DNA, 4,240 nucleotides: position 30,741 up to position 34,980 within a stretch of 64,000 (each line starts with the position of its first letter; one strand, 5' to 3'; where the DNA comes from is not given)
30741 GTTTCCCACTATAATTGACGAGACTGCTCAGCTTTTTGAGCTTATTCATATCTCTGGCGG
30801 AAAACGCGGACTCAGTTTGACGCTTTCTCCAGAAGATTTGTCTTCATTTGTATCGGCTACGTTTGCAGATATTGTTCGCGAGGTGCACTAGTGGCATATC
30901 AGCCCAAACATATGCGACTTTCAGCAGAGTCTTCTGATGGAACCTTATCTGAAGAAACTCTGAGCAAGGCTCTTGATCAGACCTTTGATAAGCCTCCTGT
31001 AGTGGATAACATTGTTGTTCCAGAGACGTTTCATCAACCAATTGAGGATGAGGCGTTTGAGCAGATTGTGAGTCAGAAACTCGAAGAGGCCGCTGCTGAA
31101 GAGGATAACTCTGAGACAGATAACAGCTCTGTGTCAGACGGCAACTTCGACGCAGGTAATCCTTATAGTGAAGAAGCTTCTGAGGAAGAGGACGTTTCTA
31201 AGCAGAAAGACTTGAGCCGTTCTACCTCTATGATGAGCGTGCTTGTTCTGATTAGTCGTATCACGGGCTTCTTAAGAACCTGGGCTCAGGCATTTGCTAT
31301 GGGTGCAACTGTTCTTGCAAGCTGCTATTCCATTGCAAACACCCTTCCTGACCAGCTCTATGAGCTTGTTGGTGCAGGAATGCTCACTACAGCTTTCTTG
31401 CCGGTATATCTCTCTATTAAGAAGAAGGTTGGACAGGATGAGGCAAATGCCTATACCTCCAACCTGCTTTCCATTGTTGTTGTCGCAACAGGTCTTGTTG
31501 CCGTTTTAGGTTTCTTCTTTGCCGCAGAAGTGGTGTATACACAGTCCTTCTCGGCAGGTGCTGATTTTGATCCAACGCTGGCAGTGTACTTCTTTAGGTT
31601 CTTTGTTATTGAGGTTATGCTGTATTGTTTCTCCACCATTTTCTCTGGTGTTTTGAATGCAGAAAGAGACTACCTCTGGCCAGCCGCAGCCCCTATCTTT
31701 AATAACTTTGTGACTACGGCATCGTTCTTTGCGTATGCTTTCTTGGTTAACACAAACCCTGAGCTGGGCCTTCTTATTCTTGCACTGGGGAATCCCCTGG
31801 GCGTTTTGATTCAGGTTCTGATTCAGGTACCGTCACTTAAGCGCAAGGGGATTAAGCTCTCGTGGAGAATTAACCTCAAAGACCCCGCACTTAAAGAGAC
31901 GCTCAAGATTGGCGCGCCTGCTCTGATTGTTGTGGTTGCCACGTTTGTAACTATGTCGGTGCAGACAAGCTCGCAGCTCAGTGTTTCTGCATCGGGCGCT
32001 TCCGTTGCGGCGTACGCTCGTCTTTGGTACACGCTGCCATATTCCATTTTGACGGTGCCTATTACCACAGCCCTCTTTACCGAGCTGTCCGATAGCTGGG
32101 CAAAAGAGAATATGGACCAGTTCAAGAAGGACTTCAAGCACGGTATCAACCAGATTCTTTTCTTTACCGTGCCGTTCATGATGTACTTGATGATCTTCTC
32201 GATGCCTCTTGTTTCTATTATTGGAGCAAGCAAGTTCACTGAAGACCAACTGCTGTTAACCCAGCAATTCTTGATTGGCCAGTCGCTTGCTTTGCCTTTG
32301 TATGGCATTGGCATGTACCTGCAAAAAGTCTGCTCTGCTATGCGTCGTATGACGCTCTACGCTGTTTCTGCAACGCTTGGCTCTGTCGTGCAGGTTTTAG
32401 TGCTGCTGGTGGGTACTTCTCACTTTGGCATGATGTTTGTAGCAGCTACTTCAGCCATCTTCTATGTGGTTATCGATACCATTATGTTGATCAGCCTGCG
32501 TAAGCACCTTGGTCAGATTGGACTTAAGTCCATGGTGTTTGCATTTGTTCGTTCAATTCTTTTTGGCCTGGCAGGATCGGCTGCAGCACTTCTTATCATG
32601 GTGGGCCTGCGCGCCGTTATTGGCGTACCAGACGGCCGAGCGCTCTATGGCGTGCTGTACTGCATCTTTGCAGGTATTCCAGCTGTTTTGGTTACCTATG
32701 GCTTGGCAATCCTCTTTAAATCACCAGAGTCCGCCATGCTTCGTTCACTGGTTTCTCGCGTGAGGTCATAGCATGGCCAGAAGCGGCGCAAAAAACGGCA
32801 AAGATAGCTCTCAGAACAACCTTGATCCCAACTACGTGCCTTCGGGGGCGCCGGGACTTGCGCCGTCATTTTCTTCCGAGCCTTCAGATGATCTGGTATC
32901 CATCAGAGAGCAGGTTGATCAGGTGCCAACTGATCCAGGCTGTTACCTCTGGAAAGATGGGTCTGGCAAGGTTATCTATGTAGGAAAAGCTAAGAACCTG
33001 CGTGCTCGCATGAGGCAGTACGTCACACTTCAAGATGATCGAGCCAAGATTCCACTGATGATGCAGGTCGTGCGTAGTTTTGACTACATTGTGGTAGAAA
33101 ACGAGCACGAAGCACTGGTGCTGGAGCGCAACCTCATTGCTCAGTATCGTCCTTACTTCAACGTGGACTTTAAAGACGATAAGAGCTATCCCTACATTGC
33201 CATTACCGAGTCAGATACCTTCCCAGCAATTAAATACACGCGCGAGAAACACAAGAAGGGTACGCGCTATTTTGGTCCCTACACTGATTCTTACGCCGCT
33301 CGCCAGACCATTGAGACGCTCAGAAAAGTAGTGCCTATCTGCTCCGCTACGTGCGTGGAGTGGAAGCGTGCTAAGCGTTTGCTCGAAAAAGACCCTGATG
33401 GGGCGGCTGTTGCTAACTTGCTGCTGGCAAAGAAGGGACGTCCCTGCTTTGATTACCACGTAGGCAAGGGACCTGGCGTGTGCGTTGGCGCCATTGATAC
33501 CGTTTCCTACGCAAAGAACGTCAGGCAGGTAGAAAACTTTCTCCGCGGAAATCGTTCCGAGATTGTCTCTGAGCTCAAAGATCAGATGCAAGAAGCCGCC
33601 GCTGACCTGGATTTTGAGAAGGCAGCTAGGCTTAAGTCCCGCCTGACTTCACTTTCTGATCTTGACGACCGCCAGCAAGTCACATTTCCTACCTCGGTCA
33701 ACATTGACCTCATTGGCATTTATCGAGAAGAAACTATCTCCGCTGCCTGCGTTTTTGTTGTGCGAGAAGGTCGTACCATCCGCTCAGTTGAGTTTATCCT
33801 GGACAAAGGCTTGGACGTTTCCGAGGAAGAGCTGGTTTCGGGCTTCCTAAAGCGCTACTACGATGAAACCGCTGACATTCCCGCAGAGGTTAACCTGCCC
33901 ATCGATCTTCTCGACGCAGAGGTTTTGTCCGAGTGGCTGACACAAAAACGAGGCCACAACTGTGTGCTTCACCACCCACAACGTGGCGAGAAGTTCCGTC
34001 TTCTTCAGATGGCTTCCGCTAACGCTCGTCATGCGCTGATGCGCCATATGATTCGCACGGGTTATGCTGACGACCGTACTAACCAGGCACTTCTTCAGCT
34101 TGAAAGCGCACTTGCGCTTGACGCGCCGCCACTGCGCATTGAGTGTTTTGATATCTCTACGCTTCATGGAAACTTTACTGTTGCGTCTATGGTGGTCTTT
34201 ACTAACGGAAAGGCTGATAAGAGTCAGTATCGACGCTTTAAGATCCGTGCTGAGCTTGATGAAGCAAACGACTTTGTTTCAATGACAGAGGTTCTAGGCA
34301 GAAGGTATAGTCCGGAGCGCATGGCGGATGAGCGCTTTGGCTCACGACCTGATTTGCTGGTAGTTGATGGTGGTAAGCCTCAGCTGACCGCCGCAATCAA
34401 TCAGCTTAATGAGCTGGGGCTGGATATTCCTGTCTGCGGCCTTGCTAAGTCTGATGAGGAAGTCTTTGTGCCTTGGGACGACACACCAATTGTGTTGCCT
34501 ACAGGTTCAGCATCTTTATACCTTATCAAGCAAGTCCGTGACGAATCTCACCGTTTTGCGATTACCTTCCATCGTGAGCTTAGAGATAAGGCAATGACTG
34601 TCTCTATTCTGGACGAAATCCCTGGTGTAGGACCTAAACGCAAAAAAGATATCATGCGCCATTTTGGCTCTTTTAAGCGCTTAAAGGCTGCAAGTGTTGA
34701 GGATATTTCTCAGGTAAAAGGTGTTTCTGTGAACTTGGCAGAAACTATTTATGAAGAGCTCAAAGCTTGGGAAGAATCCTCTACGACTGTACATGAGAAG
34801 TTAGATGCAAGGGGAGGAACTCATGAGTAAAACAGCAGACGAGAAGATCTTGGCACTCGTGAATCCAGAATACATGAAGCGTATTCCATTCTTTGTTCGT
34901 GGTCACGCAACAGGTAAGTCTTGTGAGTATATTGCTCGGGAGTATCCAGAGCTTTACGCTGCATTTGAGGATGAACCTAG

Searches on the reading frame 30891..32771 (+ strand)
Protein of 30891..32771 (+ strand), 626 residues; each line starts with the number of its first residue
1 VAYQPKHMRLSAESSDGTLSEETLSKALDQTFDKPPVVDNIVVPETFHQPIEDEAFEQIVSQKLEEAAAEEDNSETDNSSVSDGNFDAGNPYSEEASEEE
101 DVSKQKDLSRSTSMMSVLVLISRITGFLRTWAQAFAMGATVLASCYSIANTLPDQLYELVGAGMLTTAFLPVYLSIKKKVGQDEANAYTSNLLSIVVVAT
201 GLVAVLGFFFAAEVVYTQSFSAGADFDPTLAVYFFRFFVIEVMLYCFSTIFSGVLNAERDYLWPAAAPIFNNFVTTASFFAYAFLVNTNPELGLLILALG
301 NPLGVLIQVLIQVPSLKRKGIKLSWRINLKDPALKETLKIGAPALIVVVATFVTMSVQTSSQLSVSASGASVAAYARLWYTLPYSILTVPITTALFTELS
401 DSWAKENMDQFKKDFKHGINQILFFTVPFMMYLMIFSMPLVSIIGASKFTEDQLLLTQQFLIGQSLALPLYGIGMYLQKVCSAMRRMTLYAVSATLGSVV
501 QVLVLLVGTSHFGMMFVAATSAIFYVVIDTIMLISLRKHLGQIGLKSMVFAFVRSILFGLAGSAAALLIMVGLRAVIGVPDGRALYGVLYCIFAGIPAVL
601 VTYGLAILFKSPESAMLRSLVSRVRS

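Call 7: search_protein_families(library=pfam, proteins=[window:30891-32771:+], max_evalue=0.00001)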
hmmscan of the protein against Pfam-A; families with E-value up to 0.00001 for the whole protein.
window:30891-32771:+ (626 aa): 1 family
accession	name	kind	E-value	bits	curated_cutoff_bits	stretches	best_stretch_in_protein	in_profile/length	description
PF03023.19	MurJ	-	8.6e-52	176.7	27.4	1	135-569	3-433/451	Lipid II flippase MurJ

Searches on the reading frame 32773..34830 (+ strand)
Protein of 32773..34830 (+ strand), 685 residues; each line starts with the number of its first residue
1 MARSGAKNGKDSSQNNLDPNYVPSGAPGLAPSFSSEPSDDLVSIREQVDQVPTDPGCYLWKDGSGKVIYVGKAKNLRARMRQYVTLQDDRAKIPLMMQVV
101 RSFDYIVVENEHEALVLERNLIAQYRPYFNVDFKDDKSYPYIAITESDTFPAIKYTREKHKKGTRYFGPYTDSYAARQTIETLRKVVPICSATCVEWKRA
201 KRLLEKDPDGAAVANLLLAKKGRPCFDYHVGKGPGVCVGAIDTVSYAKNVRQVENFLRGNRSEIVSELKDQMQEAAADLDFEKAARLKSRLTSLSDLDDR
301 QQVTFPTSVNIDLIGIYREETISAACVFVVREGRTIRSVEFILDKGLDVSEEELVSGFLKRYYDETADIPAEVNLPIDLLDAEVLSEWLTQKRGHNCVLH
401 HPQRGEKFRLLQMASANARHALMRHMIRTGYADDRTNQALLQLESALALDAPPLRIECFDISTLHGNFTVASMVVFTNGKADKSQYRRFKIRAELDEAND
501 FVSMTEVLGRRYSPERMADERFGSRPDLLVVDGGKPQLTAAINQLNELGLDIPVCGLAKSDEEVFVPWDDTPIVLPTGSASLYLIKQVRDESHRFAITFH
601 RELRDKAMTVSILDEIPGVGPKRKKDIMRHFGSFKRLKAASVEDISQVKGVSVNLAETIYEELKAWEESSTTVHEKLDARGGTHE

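Call 7: search_protein_families(library=pfam, proteins=[window:32773-34830:+], max_evalue=0.00001)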
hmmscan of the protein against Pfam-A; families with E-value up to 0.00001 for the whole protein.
window:32773-34830:+ (685 aa): 7 families
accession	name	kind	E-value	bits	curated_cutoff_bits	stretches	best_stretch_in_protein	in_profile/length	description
PF08459.17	UvrC_RNaseH_dom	-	5.6e-50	169.7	22.3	1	445-597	2-159/159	UvrC RNAse H endonuclease domain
PF22920.2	UvrC_RNaseH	-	1.1e-31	109.5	24.3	1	310-425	1-116/116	UvrC Ribonuclease H-like domain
PF14520.12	HHH_5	-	2.4e-11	44.4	27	1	612-664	3-56/57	Helix-hairpin-helix domain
PF02151.25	UVR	-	1.4e-08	34.6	21.5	1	263-295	2-34/36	UvrB/uvrC motif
PF01541.30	GIY-YIG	-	3e-08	34.3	22.6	1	56-127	3-74/78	GIY-YIG catalytic domain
PF12826.13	HHH_2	-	2.5e-07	31.2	27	1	616-661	8-53/64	Helix-hairpin-helix motif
PF00633.29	HHH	-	9.9e-07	28.8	24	0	633-661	1-29/30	Helix-hairpin-helix motif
